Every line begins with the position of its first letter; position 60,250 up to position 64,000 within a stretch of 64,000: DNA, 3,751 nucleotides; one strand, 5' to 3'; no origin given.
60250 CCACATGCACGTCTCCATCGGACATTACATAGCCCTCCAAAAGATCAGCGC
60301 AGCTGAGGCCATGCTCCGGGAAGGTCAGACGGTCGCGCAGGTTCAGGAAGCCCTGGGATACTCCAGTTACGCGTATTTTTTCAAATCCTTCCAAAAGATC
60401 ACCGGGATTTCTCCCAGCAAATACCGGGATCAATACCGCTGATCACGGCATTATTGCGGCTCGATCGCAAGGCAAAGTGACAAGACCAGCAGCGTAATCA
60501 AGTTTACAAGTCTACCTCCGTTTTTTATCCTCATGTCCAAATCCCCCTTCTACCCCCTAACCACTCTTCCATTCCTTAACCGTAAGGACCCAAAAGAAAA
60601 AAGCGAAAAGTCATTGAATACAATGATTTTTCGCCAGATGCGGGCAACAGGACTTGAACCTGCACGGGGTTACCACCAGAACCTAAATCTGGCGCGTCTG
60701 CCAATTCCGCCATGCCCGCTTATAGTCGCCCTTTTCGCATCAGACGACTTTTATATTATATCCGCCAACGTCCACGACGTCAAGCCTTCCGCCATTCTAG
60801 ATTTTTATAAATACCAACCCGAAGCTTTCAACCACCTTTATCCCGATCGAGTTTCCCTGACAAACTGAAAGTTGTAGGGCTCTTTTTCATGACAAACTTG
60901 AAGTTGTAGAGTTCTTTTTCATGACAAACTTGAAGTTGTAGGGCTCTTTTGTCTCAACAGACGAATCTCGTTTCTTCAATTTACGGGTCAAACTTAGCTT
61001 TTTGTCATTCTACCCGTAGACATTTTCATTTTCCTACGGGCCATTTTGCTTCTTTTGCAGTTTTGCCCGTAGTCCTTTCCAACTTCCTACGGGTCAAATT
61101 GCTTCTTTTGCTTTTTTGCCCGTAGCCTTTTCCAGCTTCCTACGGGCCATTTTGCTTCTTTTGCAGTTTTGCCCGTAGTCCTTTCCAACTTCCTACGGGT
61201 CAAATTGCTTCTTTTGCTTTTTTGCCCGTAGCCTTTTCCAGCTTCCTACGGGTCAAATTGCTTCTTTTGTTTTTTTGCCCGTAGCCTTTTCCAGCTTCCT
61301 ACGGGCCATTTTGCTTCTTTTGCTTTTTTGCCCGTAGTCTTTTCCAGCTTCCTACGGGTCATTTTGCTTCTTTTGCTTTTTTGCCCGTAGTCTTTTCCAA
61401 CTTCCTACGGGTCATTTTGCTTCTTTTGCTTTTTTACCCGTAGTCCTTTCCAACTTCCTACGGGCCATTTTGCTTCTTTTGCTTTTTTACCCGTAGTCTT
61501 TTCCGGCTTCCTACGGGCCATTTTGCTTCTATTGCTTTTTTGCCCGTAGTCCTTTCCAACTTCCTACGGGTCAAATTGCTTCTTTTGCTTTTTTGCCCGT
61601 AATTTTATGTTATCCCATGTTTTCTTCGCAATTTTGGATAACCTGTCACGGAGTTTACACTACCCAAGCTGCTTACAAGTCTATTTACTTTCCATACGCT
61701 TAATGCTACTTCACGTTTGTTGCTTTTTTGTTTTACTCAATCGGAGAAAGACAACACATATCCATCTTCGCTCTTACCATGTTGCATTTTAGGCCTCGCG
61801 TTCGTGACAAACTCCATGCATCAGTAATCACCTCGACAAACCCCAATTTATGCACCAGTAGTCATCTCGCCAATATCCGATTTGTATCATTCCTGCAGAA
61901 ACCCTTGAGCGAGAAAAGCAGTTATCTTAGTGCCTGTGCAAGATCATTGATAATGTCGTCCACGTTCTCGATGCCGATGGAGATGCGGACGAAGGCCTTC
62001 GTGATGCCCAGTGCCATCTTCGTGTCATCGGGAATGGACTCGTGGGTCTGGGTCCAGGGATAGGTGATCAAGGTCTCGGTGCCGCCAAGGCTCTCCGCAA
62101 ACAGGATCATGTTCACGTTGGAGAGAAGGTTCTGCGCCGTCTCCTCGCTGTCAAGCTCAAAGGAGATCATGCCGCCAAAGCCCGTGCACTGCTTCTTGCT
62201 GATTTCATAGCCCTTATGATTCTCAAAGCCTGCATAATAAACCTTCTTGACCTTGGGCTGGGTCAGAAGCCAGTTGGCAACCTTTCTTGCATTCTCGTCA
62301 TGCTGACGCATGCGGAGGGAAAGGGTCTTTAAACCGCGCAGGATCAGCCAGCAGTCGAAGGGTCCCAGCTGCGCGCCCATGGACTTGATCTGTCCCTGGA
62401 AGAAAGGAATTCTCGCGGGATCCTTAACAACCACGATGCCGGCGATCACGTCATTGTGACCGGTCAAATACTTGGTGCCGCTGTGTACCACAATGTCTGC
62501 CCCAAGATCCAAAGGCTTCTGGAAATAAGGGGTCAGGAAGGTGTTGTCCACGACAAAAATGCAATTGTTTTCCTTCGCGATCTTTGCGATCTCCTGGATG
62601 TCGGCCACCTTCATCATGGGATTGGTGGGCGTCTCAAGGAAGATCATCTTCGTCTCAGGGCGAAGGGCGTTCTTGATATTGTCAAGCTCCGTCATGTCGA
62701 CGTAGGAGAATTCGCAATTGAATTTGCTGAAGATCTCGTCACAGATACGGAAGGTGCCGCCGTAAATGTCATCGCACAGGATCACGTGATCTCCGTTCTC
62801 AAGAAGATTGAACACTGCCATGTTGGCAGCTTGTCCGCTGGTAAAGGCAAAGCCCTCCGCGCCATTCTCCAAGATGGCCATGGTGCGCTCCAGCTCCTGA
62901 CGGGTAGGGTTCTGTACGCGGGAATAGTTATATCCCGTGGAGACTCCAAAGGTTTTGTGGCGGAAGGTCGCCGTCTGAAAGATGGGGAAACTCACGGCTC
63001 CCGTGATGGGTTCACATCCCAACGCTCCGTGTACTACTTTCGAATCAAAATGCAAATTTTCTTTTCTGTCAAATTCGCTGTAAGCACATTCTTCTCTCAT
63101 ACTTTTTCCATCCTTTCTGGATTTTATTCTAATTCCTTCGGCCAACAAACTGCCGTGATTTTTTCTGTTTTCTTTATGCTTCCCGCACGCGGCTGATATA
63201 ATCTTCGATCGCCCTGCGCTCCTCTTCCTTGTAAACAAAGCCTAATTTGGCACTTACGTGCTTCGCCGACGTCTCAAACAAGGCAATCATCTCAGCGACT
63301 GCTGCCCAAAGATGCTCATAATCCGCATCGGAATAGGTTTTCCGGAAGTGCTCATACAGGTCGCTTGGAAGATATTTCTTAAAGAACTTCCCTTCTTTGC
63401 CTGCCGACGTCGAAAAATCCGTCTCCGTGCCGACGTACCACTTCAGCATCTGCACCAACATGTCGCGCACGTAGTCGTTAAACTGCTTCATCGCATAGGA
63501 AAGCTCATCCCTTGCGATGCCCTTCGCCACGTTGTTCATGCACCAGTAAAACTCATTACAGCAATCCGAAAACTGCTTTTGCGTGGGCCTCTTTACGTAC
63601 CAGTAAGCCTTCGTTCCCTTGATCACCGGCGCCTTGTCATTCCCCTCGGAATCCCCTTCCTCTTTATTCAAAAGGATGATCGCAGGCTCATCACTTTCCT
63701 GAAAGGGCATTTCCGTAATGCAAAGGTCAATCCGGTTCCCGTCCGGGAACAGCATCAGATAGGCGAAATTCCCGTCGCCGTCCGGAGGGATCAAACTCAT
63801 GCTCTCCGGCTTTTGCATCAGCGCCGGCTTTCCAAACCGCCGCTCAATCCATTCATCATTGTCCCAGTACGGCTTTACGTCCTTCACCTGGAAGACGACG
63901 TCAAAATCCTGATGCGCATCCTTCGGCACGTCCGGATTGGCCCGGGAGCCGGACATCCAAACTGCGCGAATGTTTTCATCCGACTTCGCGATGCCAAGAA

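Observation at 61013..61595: Eleven tandem 53-bp hairpin units: a noncoding array resembling a multi-GGA protein-sponge RNA rather than a CRISPR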

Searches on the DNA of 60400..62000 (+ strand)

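Call 48: search_rna_families(source=window, start=60400, end=62000, threshold=evalue, max_evalue=10)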
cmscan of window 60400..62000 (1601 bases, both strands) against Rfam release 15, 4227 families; matches with E-value up to 10: 7.
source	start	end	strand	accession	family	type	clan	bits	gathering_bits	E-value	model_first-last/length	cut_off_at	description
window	60639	60719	-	RF00005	tRNA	Gene; tRNA;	CL00001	55.6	29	7.4e-11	1-71/71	no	tRNA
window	61064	61156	+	RF02837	anti-hemB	Gene; sRNA;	-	19.8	49.5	0.098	1-81/81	no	Burkholderia RNA 7 (anti-hemB)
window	60638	60719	+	RF04354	Plastid-ycf2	Cis-reg;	-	17.7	65.7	2.1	1-75/75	no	Plastid-ycf2 5UTR RNA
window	60862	61095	-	RF02687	RAGATH-8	Gene; sRNA;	-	15.3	86.7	0.28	1-276/276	no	RAGATH-8 RNA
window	61565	61605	+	RF01578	RUF1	Gene; sRNA;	-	15.2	70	6.6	17-56/264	no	Plasmodium RNA of unkown function RUF1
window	61116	61149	-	RF02687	RAGATH-8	Gene; sRNA;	-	14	86.7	0.64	1-276/276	no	RAGATH-8 RNA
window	61169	61202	-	RF02687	RAGATH-8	Gene; sRNA;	-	10.6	86.7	6.1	1-276/276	no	RAGATH-8 RNA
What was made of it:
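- On CsrB/RsmZ-type CsrA sponge sRNA: At E <= 10 only noise appears, e.g. RAGATH-8 at 15 bits against a gathering score of 86.7 (call 48).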

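Call 60: search_dna_similar(query=window:60850-61860:+, collection=plasmids, mode=distant, max_rows=10)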
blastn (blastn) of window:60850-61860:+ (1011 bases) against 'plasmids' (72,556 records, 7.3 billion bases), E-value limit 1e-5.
No match.

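Call 61: search_dna_similar(query=window:60850-61860:+, collection=phages, mode=distant, max_rows=10)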
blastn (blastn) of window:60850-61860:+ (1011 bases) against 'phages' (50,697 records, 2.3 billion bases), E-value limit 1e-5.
No match.
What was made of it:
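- Closest known: sopC-type plasmid centromeres and iterons. Different: No plasmid or phage match (calls 60, 61).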

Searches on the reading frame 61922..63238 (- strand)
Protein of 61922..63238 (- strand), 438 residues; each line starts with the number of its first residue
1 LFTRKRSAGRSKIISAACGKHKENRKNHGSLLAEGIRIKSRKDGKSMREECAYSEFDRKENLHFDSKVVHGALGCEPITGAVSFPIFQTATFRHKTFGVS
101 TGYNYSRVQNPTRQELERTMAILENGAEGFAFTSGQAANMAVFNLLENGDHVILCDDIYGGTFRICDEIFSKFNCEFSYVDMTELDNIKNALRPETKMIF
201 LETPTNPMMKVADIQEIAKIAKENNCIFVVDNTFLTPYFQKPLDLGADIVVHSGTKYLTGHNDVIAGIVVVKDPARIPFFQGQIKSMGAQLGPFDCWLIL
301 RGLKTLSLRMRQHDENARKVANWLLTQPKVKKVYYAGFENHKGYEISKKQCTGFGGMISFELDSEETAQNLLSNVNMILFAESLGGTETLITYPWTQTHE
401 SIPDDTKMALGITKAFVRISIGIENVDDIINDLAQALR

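Call 9: search_protein_families(library=pfam, proteins=[window:61922-63238:-])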
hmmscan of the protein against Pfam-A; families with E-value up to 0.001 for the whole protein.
window:61922-63238:- (438 aa): 4 families
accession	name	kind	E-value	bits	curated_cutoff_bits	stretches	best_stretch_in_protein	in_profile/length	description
PF01053.26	Cys_Met_Meta_PP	-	4.4e-148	493.3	27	1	67-437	3-380/381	Cys/Met metabolism PLP-dependent enzyme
PF00155.27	Aminotran_1_2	-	3.7e-07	30.1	19.7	1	128-239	66-193/361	Aminotransferase class I and II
PF00266.25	Aminotran_5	-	1.2e-06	28.2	21.5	1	134-260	68-204/371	Aminotransferase class-V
PF06838.17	Met_gamma_lyase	-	7.1e-06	25.3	24.2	1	87-271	34-238/405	Methionine gamma-lyase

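Call 22: find_encoding_contigs(protein=window:61922-63238:-, flank=6000, max_places=10)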
Protein window:61922-63238:- (438 aa): no gene with exactly this product is on record in the collection.

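Call 25: find_encoding_contigs(protein=window:61922-63100:-, flank=6000, max_places=10)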
Protein window:61922-63100:- (392 aa): 23 contigs read that carry it; 10 places shown.
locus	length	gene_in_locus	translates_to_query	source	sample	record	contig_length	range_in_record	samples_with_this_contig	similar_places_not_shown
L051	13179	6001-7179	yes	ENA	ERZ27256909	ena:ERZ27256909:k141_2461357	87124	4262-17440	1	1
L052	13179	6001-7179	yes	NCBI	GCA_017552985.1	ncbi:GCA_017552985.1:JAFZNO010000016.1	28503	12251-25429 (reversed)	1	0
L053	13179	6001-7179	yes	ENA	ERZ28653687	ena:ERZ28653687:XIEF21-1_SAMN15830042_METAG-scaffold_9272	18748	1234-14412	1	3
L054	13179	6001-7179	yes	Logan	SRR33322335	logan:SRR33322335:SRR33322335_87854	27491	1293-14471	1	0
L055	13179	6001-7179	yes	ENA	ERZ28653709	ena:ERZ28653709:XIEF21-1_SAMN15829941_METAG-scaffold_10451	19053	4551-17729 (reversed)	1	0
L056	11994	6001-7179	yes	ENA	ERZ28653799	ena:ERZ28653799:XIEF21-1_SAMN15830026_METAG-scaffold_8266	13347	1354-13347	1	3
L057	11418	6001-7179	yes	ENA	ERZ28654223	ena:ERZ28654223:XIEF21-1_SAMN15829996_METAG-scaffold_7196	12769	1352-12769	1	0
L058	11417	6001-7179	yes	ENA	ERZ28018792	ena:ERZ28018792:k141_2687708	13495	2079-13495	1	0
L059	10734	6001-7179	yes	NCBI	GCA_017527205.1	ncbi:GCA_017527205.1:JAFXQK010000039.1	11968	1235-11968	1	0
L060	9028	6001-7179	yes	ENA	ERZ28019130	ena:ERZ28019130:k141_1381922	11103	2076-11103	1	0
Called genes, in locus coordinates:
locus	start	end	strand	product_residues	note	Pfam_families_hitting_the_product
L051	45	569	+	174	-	-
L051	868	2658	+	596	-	PF09818:ABC_ATPase, PF21117:MRB1590_C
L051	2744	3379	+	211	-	-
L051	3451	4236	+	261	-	PF08220:HTH_DeoR, PF08279:HTH_11 (faint), PF00455:DeoRC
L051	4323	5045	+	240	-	PF08713:DNA_alkylation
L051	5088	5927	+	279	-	PF04439:Adenyl_transf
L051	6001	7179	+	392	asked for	PF01053:Cys_Met_Meta_PP, PF06838:Met_gamma_lyase (weak), PF00155:Aminotran_1_2 (weak), PF00266:Aminotran_5 (weak)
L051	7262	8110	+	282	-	PF01678:DAP_epimerase, PF02567:PhzC-PhzF (weak), PF01678:DAP_epimerase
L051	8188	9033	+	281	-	PF00753:Lactamase_B, PF19583:ODP (weak), PF23023:Anti-Pycsar_Apyc1 (weak)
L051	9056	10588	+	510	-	PF01225:Mur_ligase, PF08245:Mur_ligase_M, PF02875:Mur_ligase_C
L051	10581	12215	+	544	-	PF03734:YkuD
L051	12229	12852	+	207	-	-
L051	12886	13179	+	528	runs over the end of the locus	PF01276:OKR_DC_1, PF00155:Aminotran_1_2 (weak), PF01053:Cys_Met_Meta_PP (weak), PF03711:OKR_DC_1_C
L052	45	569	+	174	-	-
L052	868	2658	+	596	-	PF09818:ABC_ATPase, PF21117:MRB1590_C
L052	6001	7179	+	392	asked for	PF01053:Cys_Met_Meta_PP, PF06838:Met_gamma_lyase (weak), PF00155:Aminotran_1_2 (weak), PF00266:Aminotran_5 (weak)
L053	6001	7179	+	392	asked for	PF01053:Cys_Met_Meta_PP, PF06838:Met_gamma_lyase (weak), PF00155:Aminotran_1_2 (weak), PF00266:Aminotran_5 (weak)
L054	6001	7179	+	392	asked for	PF01053:Cys_Met_Meta_PP, PF06838:Met_gamma_lyase (weak), PF00155:Aminotran_1_2 (weak), PF00266:Aminotran_5 (weak)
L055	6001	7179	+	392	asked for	PF01053:Cys_Met_Meta_PP, PF06838:Met_gamma_lyase (weak), PF00155:Aminotran_1_2 (weak), PF00266:Aminotran_5 (weak)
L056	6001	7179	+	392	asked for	PF01053:Cys_Met_Meta_PP, PF06838:Met_gamma_lyase (weak), PF00155:Aminotran_1_2 (weak), PF00266:Aminotran_5 (weak)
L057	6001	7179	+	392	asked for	PF01053:Cys_Met_Meta_PP, PF06838:Met_gamma_lyase (weak), PF00155:Aminotran_1_2 (weak), PF00266:Aminotran_5 (weak)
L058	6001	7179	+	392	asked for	PF01053:Cys_Met_Meta_PP, PF06838:Met_gamma_lyase (weak), PF00155:Aminotran_1_2 (weak), PF00266:Aminotran_5 (weak)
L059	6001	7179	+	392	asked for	PF01053:Cys_Met_Meta_PP, PF06838:Met_gamma_lyase (weak), PF00155:Aminotran_1_2 (weak), PF00266:Aminotran_5 (weak)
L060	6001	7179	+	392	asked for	PF01053:Cys_Met_Meta_PP, PF06838:Met_gamma_lyase (weak), PF00155:Aminotran_1_2 (weak), PF00266:Aminotran_5 (weak)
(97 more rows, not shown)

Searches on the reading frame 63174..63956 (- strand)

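Call 9: search_protein_families(library=pfam, proteins=[window:63174-63956:-])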
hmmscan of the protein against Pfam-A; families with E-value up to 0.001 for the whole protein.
window:63174-63956:- (260 aa): 1 family
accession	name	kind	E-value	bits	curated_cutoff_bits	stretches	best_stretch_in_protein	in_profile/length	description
PF04439.18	Adenyl_transf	-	9.7e-86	287.8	22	1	1-257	26-279/279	Streptomycin adenylyltransferase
